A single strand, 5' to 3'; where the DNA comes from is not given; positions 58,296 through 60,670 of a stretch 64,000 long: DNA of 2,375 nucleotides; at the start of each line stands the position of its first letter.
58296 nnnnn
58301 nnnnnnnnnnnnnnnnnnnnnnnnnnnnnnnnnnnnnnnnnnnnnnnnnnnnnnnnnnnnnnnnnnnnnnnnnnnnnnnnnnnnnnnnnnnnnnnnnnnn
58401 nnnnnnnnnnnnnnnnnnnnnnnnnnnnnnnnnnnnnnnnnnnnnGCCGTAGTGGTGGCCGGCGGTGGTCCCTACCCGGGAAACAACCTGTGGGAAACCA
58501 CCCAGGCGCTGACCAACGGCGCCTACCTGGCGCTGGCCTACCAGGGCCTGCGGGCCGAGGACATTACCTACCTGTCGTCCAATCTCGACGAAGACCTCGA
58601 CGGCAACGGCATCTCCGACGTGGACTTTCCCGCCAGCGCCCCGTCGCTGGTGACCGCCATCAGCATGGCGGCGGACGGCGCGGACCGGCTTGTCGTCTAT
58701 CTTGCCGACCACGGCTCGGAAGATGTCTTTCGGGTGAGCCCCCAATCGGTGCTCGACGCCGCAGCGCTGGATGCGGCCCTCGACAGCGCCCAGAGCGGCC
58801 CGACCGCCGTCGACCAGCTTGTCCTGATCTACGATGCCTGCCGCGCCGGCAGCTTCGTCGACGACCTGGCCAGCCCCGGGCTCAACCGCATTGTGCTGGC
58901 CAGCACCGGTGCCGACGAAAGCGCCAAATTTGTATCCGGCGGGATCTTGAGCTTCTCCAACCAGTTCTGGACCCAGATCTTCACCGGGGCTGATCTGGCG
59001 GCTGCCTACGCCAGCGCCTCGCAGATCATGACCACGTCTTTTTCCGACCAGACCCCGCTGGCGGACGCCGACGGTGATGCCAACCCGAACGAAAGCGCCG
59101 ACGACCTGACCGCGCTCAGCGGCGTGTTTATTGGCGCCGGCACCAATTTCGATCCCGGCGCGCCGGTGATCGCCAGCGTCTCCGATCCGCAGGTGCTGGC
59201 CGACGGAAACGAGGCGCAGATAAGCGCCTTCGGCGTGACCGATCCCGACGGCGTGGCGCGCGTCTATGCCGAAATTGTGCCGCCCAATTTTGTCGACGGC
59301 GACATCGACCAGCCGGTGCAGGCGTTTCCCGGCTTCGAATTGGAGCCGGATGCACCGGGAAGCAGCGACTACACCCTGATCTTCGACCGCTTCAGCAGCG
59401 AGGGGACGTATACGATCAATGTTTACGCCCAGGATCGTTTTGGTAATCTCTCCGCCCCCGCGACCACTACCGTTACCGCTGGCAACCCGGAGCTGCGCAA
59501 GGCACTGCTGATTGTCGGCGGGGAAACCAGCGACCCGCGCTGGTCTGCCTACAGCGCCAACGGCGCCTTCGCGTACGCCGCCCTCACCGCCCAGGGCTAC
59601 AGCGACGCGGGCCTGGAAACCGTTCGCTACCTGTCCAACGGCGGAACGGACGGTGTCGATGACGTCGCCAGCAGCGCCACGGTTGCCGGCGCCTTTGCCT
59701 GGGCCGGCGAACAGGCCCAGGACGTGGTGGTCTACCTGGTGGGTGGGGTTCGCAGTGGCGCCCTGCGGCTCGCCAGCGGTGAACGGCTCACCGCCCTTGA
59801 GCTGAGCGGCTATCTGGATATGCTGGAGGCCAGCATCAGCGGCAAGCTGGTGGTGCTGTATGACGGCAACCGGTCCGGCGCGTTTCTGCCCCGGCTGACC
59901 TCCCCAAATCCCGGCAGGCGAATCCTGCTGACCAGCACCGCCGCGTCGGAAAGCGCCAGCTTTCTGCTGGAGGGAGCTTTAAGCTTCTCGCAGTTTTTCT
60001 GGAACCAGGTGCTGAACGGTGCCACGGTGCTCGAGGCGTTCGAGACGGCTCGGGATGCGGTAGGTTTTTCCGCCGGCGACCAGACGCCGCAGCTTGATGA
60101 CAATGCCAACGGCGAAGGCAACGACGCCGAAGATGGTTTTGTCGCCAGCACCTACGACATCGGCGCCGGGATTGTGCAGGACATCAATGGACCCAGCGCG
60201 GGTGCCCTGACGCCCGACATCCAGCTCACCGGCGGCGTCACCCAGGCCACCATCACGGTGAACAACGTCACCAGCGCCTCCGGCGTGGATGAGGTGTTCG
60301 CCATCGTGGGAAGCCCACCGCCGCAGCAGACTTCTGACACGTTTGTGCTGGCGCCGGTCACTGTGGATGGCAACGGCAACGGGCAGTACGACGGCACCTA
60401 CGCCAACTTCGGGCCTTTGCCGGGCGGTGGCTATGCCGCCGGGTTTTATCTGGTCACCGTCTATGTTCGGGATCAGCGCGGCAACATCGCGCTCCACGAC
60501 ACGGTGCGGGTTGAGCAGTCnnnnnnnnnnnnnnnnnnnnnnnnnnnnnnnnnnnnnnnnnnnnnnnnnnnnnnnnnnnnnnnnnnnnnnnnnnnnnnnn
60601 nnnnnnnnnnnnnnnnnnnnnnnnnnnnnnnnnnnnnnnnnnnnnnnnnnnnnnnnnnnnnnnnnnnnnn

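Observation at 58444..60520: Tandem duplicated legumain(C13)-like+Ig module: copy 1 keeps the His/Cys dyad, copy 2 has lost both catalytic residues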

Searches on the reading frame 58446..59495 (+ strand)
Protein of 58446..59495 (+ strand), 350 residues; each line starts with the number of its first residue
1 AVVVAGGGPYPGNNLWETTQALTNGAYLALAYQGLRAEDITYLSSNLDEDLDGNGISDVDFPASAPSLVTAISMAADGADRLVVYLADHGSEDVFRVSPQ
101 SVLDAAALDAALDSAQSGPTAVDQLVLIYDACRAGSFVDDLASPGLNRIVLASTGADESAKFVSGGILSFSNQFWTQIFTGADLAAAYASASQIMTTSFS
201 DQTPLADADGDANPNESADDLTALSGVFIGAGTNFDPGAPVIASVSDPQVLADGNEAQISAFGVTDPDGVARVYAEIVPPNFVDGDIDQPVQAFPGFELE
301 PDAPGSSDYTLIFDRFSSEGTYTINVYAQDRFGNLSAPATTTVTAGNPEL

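Call 6: search_protein_families(library=pfam, proteins=[window:58446-59495:+], max_evalue=1)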
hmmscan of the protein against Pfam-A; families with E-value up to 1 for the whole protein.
window:58446-59495:+ (350 aa): 5 families
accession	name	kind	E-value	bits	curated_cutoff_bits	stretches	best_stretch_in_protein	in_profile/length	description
PF01650.23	Peptidase_C13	-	1.8e-08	34.7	22.8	1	79-159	108-186/258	Peptidase C13 family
PF18981.6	InlK_D3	-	0.005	17.3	25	1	307-344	38-74/75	Internalin K domain (D3/D4)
PF00801.26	PKD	-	0.007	16.8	23.5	1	248-343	8-80/80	PKD domain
PF18911.6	PKD_4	-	0.037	14.5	27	0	315-344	55-84/85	PKD domain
PF13750.12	Big_3_3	-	0.058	13.5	27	1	308-337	110-139/157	Bacterial Ig-like domain (group 3)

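Call 7: search_protein_families(library=ncbifam, proteins=[window:58446-59495:+], max_evalue=1)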
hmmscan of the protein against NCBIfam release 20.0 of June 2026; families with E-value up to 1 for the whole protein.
window:58446-59495:+ (350 aa): 1 family
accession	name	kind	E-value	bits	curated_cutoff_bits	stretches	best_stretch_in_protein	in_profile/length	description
NF047446.1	barrel_OmpL47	domain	0.00027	21.3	40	1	316-344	39-67/68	OmpL47-type beta-barrel domain-containing protein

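Call 9: search_solved_structures(query=window:58446-59495:+, max_evalue=10, show_alignments=3)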
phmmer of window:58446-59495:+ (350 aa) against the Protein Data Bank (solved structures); distinct sequences matched with E-value up to 10: 12.
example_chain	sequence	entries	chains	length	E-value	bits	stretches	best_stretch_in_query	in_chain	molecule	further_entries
5h0i_A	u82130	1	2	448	0.0029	20.4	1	79-160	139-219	Asparaginyl endopeptidase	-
9va4_A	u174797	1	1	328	0.0061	19.3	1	79-160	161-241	plant legumain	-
6idv_A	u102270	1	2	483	0.086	15.5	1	49-160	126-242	Peptide Asparaginyl Ligases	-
5obt_A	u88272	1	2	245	0.12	15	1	79-160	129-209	Vacuolar-processing enzyme gamma-isozyme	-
6l4x_A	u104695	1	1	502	0.22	14.2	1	79-160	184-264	Asparaginyl endopeptidase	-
6lko_A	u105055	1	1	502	0.3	13.7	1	79-160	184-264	Asparaginyl endopeptidase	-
6l4w_A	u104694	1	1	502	0.3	13.7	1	79-160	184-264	Asparaginyl endopeptidase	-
6l4y_A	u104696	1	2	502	0.31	13.7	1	79-160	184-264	Asparaginyl endopeptidase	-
6l4v_A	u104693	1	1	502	0.35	13.5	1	79-159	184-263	Asparaginyl endopeptidase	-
5nij_A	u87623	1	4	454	0.37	13.4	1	79-160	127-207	Vacuolar-processing enzyme gamma-isozyme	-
9vsx_A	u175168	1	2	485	0.38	13.4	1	49-159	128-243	VdiPAL1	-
7w72_K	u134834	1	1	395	2.2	10.9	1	67-158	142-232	GPI-anchor transamidase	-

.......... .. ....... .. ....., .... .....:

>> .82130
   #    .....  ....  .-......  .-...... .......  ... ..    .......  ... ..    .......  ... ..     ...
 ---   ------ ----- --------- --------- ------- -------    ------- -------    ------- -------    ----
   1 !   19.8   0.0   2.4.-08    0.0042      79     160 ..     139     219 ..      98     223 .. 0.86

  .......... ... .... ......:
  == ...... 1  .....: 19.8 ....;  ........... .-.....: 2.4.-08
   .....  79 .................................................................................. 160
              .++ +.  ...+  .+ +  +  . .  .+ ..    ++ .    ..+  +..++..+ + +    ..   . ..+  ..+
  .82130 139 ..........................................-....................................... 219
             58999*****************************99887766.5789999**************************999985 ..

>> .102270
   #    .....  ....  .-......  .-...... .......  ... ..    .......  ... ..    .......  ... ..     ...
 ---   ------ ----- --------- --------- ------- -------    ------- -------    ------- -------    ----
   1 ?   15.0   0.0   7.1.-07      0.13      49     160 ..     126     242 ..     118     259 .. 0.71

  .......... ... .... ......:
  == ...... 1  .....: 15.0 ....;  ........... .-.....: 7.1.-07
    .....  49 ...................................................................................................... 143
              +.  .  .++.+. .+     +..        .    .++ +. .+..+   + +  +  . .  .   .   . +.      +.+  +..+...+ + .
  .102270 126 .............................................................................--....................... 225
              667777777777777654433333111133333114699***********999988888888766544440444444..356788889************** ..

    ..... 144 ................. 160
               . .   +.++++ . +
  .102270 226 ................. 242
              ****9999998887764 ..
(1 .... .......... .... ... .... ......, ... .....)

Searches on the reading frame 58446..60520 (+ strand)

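Call 10: find_homologous_proteins(query=window:58446-60520:+, max_evalue=0.00001)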
Query window:58446-60520:+ (691 aa): 9 proteins with E <= 0.00001 among 8000 candidates.
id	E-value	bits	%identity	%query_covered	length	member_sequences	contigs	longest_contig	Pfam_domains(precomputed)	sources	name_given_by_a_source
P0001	9.7e-138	479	41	100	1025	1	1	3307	PF18981.7,PF01650.24,PF01436.28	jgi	jgi:hypothetical protein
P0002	2.0e-133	465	44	84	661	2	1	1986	PF01650.24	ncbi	ncbi:MAG: C13 family peptidase, partial [Pseudomonadota bacterium]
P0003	1.7e-109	385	42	78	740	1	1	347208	PF01650.24,PF01436.28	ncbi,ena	-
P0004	2.5e-107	378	34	51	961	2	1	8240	PF01650.24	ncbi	-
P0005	1.5e-59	220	41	50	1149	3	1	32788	PF17170.11,PF01650.24,PF23500.2,PF22701.4,PF02393.22,PF24684.2,PF01436.28,PF25021.2,PF06739.18,PF08450.19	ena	-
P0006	2.1e-59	220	29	84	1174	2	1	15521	PF17170.11,PF01650.24,PF01731.27,PF24684.2,PF01436.28,PF25021.2,PF06739.18,PF08450.19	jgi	-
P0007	1.1e-57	214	41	50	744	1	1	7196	PF01650.24,PF07603.18,PF13004.14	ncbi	-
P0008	4.2e-44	169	39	40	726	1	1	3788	PF07494.18,PF06977.18,PF17170.11,PF01731.27,PF23500.2,PF22807.3,PF24684.2,PF01436.28,PF08450.19,PF01650.24,PF13449.13,PF22701.4,PF25021.2,PF06739.18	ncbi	-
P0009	3.8e-25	107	30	50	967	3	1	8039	PF17170.11,PF01650.24,PF13449.13,PF24684.2,PF01436.28,PF25021.2,PF08450.19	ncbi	-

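Call 42: predict_structure(alignment_id=A4)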
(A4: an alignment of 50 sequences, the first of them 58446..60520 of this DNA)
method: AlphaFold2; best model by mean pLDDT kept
length: 691 residues; sequences in the alignment: 50
mean_pLDDT: 91.5   pTM: 0.87
mean pLDDT of the five models: 91.5, 90.9, 89.4, 89.0, 87.4
residues with pLDDT >= 90: 509; 70-90: 167; 50-70: 15; < 50: 0
segments of 3 or more residues with pLDDT < 50: none
pLDDT, mean of each block of 10 residues (from residue 1): 92 82 94 94 95 93 96 94 92 88 93 92 96 95 93 94 87 92 95 89 95 96 96 81 97 96 95 94 74 91 97 95 94 84 96 95 93 94 78 91 92 97 96 88 94 97 97 96 95 97 91 94 93 92 85 97 96 87 84 92 90 88 82 90 86 82 82 87 85 89
secondary structure, 60 per line:
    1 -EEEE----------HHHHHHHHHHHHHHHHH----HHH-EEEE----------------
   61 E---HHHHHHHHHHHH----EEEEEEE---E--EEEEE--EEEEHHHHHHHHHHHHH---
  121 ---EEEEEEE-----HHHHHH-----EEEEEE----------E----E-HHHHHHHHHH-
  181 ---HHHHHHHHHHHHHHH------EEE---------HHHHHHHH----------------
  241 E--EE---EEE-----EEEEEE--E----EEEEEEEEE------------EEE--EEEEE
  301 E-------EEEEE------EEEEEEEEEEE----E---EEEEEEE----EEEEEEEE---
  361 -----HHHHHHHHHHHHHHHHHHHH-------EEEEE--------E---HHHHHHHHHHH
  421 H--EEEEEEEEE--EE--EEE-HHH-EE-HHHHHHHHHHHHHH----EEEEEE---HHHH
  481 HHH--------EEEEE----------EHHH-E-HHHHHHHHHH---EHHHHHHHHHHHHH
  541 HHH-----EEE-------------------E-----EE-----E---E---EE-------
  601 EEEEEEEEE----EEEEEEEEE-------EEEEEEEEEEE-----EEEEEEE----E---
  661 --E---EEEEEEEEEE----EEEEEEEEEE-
elements in order: E2-5 H16-32 E41-44 H65-76 E81-87 E94-98 E101-104 H105-117 E124-130 H136-141 E147-152 H170-179 H184-198 E205-207 H217-224 E249-251 E257-262 E270-278 E291-293 E296-301 E309-313 E320-330 E339-345 E350-357 H366-385 E393-397 H410-421 E424-432 E439-441 H450-463 E468-473 H477-483 E492-496 H514-523 H528-543 E549-551 E601-609 E614-622 E630-640 E646-652 E667-676 E681-690

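Call 45: fold_search(model_id=the predicted structure, library=pdb)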
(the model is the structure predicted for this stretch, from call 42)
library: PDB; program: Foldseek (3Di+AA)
matches with E <= 10: 1981; with E <= 0.001: 152
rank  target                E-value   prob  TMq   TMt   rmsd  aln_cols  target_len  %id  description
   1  6l4y_A                7.3e-09  1.00  0.27  0.43   6.0       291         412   17  Turning an asparaginyl endopeptidase into a peptide ligase (released 2020-10-07)
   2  6l4y_B                1.9e-08  1.00  0.26  0.42   5.7       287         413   17  Turning an asparaginyl endopeptidase into a peptide ligase (released 2020-10-07)
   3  6l4w                  2.7e-08  1.00  0.26  0.42   5.4       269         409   16  Turning an asparaginyl endopeptidase into a peptide ligase (released 2020-10-07)
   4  6l4v                  3.6e-08  1.00  0.27  0.43   5.6       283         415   17  Turning an asparaginyl endopeptidase into a peptide ligase (released 2020-10-07)
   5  6lko                  4.5e-08  1.00  0.27  0.44   5.5       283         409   17  Turning an asparaginyl endopeptidase into a peptide ligase (released 2020-10-07)
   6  6azt_A                4.5e-08  1.00  0.27  0.63   5.2       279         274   17  Asparaginyl endopeptidase 1 bound to AAN peptide, a tetrahedral intermediate (released 2018-02-07)
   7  6l4x                  6.0e-08  1.00  0.26  0.42   6.1       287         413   17  Turning an asparaginyl endopeptidase into a peptide ligase (released 2020-10-07)
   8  6xt5_B                6.3e-08  1.00  0.27  0.41   5.6       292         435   15  Jack bean asparaginyl endopeptidase (released 2020-11-11)
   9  6ysa_A                6.7e-08  1.00  0.28  0.44   5.6       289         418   18  Crystal structure of Arabidopsis thaliana legumain isoform beta in zymogen state (released 2020-07-29)
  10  6xt5_A                6.7e-08  1.00  0.28  0.43   5.6       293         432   16  Jack bean asparaginyl endopeptidase (released 2020-11-11)
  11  6ysa_D                7.5e-08  1.00  0.27  0.43   5.6       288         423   18  Crystal structure of Arabidopsis thaliana legumain isoform beta in zymogen state (released 2020-07-29)
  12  5nij_A                8.4e-08  1.00  0.28  0.43   5.3       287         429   18  Crystal structure of arabidopsis thaliana legumain isoform gamma in two-chain activation state (released 2018-02-28)
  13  6ysa_E                9.9e-08  1.00  0.27  0.42   5.6       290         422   17  Crystal structure of Arabidopsis thaliana legumain isoform beta in zymogen state (released 2020-07-29)
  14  6idv_A                1.1e-07  1.00  0.27  0.42   4.9       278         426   16  Peptide Asparaginyl Ligases from Viola yedoensis (released 2019-05-15)
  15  6idv_B                1.1e-07  1.00  0.26  0.40   5.3       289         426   14  Peptide Asparaginyl Ligases from Viola yedoensis (released 2019-05-15)
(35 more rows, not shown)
